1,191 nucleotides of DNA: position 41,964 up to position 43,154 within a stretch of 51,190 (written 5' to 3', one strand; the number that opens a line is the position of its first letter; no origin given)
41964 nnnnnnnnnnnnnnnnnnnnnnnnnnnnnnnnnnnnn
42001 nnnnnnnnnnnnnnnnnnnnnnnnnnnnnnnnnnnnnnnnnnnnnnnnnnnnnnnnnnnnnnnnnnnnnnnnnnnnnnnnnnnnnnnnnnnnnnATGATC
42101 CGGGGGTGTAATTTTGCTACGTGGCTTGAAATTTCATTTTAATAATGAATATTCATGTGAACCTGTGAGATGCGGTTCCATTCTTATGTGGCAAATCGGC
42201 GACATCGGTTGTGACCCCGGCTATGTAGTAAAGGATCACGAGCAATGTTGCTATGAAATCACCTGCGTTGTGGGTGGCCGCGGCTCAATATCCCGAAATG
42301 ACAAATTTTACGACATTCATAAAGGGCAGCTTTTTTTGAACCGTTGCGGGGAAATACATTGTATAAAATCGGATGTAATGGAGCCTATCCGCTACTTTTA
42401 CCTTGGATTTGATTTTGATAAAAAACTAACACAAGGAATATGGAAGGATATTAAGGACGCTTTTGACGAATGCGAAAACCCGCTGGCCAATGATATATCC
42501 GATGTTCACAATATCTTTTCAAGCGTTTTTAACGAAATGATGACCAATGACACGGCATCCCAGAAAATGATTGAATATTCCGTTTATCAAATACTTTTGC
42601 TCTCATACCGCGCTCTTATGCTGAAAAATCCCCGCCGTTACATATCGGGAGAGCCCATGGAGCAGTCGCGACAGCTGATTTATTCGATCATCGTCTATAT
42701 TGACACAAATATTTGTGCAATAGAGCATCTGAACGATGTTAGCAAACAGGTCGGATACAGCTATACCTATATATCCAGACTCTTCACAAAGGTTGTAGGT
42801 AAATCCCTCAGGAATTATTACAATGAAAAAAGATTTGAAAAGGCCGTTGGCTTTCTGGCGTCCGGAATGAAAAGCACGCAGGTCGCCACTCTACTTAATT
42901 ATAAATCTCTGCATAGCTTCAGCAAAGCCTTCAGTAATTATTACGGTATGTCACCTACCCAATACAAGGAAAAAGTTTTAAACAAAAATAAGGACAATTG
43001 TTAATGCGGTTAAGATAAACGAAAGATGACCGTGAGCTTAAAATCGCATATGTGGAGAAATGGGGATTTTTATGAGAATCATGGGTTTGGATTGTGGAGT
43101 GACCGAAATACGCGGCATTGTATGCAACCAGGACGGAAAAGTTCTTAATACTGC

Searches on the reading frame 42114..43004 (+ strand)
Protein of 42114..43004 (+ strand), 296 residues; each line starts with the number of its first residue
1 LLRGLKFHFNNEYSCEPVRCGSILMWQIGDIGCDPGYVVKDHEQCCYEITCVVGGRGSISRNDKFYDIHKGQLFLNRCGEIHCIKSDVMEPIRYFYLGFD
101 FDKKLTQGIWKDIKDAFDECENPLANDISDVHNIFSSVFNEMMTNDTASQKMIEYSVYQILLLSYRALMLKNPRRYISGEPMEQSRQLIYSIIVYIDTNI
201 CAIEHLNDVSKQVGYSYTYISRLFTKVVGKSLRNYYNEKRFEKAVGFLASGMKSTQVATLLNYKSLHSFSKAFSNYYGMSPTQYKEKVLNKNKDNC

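Call 9: search_protein_families(library=pfam, proteins=[window:42114-43004:+], max_evalue=0.001)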
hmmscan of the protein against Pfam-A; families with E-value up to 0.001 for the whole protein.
window:42114-43004:+ (296 aa): 3 families
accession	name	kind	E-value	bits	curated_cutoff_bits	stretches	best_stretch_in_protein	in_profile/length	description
PF12833.13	HTH_18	-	8.5e-17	61.7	33.6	1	210-286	2-79/80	Helix-turn-helix domain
PF00165.29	HTH_AraC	-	1.8e-13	50.7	26.6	2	255-284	12-40/42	Bacterial regulatory helix-turn-helix proteins, AraC family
PF02311.25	AraC_binding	-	1.7e-08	34.7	21.1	1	32-150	9-124/135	AraC-like ligand binding domain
